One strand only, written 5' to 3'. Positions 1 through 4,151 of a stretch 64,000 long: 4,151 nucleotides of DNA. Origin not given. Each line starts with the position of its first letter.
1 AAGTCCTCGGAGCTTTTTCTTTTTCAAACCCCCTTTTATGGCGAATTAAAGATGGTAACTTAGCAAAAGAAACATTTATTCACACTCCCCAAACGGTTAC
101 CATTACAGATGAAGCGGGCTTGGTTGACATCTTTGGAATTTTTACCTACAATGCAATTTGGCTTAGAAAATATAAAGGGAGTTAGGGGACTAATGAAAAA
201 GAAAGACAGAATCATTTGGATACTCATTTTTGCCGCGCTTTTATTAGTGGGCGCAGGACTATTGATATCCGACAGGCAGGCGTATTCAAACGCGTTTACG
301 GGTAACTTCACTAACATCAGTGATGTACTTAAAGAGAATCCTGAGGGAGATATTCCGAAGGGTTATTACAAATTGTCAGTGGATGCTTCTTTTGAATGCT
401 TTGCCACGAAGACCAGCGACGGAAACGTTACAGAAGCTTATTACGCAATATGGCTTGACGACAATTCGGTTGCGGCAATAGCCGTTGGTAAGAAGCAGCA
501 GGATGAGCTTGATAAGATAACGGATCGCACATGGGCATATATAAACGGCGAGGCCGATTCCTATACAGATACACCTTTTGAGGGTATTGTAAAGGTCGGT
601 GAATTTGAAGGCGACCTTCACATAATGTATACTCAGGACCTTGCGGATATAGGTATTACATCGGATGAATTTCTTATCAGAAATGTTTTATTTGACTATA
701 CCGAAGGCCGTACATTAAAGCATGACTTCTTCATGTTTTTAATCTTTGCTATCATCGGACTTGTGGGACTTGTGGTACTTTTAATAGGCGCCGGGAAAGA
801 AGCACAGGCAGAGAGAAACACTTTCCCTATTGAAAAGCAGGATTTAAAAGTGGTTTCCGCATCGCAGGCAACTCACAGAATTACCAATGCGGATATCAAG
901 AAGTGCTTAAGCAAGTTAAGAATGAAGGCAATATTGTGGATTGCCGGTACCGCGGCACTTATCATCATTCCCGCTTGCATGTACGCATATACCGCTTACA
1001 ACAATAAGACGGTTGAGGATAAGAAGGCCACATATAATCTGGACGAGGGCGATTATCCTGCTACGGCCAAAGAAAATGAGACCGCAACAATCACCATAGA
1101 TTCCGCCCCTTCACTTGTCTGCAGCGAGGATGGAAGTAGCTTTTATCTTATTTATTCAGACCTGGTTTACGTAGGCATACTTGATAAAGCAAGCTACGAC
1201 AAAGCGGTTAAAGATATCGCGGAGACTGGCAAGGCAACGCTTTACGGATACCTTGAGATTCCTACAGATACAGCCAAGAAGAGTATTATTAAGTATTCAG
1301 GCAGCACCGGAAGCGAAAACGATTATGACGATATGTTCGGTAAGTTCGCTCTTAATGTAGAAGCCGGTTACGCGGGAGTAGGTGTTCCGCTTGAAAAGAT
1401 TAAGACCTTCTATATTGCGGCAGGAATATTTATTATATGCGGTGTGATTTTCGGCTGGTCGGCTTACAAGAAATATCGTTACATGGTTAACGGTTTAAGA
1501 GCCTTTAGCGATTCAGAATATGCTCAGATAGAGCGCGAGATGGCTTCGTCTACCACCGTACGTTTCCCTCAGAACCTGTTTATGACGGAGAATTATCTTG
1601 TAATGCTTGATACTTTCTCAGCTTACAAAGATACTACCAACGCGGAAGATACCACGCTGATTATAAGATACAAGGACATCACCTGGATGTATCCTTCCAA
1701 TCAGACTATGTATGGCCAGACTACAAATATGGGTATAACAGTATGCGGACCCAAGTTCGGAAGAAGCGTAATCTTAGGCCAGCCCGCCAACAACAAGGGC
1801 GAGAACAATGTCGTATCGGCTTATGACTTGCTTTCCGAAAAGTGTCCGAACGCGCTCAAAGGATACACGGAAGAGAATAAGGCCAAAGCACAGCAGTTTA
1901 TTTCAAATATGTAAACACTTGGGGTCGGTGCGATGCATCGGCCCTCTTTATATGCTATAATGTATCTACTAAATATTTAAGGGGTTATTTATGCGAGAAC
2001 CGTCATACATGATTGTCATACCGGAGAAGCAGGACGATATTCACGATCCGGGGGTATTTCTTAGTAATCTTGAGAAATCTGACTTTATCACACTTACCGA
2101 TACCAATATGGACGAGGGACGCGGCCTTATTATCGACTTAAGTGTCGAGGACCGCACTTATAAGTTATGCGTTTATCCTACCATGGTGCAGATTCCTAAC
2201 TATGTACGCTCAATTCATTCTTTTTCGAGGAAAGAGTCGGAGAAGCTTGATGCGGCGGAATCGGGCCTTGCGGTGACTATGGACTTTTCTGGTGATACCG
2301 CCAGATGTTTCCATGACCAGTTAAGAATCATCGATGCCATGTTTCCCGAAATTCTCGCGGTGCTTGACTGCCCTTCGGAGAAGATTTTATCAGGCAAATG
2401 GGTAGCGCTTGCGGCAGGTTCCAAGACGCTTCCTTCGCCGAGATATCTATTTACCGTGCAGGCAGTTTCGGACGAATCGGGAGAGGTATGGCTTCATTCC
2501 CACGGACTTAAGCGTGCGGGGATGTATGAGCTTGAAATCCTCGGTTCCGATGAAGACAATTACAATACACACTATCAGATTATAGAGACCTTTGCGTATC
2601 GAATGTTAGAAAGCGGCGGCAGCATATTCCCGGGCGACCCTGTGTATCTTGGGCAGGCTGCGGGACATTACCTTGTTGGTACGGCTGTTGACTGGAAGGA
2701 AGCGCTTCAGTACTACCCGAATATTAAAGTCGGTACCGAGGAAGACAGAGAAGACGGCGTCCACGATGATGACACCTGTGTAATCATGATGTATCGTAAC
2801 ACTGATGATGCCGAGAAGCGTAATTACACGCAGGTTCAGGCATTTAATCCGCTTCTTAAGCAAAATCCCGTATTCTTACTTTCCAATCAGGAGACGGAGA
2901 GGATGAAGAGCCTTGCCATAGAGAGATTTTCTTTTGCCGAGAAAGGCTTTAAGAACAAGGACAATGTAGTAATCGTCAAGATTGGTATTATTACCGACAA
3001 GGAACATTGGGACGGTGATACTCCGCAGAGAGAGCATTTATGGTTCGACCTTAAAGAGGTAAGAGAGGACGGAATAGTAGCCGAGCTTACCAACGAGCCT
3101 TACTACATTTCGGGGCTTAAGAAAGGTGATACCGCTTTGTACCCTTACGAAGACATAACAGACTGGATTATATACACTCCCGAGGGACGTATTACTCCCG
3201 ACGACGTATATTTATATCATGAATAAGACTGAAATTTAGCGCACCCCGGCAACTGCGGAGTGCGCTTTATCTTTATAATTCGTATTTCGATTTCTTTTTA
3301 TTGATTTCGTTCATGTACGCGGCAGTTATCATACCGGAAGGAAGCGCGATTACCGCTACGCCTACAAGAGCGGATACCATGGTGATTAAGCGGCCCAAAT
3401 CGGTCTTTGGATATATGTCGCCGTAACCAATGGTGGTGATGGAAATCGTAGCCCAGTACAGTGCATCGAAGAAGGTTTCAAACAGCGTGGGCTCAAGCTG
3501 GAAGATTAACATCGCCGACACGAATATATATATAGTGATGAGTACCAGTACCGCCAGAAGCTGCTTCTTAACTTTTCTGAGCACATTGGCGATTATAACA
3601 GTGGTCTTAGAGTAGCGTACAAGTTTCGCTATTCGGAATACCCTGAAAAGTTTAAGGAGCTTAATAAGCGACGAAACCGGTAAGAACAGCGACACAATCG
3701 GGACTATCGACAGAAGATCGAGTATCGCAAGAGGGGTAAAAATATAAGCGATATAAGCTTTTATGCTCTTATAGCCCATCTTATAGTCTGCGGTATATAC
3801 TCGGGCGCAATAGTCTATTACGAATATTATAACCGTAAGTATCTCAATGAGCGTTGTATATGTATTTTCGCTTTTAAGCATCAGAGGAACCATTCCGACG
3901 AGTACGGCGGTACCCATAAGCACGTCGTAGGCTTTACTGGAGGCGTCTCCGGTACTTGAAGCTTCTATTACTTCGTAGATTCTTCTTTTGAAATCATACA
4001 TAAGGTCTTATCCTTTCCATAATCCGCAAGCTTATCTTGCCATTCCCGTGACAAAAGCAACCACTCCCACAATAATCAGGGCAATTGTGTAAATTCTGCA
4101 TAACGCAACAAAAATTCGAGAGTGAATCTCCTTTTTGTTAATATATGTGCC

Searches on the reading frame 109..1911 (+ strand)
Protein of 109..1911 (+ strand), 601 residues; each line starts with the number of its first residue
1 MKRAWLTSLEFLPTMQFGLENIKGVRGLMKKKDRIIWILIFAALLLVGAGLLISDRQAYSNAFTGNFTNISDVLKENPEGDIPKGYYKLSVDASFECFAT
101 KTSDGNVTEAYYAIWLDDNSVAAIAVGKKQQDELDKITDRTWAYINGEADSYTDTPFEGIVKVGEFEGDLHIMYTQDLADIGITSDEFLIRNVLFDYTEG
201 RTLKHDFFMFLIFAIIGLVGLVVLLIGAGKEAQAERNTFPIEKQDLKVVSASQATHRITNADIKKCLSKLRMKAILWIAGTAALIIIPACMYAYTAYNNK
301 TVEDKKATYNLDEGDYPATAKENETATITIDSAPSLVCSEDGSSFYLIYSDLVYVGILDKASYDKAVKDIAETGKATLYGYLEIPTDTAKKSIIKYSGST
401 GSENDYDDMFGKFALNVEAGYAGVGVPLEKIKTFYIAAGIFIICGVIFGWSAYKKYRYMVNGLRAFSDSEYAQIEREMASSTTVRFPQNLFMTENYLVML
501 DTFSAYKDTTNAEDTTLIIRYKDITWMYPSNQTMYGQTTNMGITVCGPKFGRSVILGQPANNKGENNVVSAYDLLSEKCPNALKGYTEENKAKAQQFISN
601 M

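Call 3: search_protein_families(library=pfam, proteins=[window:109-1911:+], max_evalue=0.1)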
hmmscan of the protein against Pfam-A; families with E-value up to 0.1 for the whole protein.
window:109-1911:+ (601 aa): 4 families
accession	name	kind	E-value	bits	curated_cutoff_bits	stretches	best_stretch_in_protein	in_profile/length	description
PF20456.3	DUF6709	-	1e-12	48.2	27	1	29-226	4-204/339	Family of unknown function (DUF6709)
PF12730.13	ABC2_membrane_4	-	0.03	14.7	27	0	267-308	6-46/179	ABC-2 family transporter protein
PF07690.21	MFS_1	-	0.044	13.1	33.4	0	209-297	153-224/347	Major Facilitator Superfamily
PF13567.11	DUF4131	-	0.06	13.5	31.6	0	31-94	26-93/165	Domain of unknown function (DUF4131)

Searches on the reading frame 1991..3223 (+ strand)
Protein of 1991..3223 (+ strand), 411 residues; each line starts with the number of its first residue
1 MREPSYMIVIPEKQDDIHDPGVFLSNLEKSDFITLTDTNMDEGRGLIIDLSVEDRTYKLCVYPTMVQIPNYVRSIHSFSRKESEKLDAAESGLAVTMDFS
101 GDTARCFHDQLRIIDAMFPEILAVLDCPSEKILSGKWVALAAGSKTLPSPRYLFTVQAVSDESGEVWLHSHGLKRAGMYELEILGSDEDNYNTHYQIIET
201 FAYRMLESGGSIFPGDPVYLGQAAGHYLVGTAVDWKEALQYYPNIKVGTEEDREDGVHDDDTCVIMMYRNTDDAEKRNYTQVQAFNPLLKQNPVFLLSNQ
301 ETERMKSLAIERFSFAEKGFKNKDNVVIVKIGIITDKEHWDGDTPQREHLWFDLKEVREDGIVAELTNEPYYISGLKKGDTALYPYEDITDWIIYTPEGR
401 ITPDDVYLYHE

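Call 3: search_protein_families(library=pfam, proteins=[window:1991-3223:+], max_evalue=0.1)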
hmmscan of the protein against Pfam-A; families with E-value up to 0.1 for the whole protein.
window:1991-3223:+ (411 aa): 3 families
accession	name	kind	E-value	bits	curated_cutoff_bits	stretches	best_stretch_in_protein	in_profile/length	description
PF13218.11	DUF4026_N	-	1.6e-41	142.2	27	1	5-148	1-147/147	Protein of unknown function (DUF4026) N-terminal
PF22789.1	DUF4026_C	-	9.4e-33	113.5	27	1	156-266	1-114/114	Protein of unknown function (DUF4026) C-terminal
PF10077.14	DUF2314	-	4.9e-07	30.4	22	1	325-396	34-101/134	Uncharacterized protein conserved in bacteria (DUF2314)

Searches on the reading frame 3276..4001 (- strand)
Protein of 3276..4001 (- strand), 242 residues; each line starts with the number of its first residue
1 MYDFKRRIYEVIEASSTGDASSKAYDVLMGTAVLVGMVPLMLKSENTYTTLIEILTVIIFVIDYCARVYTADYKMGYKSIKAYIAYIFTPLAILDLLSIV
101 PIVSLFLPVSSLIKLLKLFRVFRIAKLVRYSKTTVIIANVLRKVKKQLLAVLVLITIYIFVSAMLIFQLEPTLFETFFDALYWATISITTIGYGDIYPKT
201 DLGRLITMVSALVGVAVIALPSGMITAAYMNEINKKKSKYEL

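Call 3: search_protein_families(library=pfam, proteins=[window:3276-4001:-], max_evalue=0.1)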
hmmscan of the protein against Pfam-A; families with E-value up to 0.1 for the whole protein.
window:3276-4001:- (242 aa): 3 families
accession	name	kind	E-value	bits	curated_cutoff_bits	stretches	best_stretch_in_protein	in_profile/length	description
PF00520.37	Ion_trans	-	1.1e-26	93.9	25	1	26-232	5-236/241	Ion transport protein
PF07885.22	Ion_trans_2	-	1.8e-17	63.4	22.5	1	155-226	2-74/79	Ion channel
PF11087.14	PRD1_DD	-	0.083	13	46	0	203-219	6-22/54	PRD1 phage membrane DNA delivery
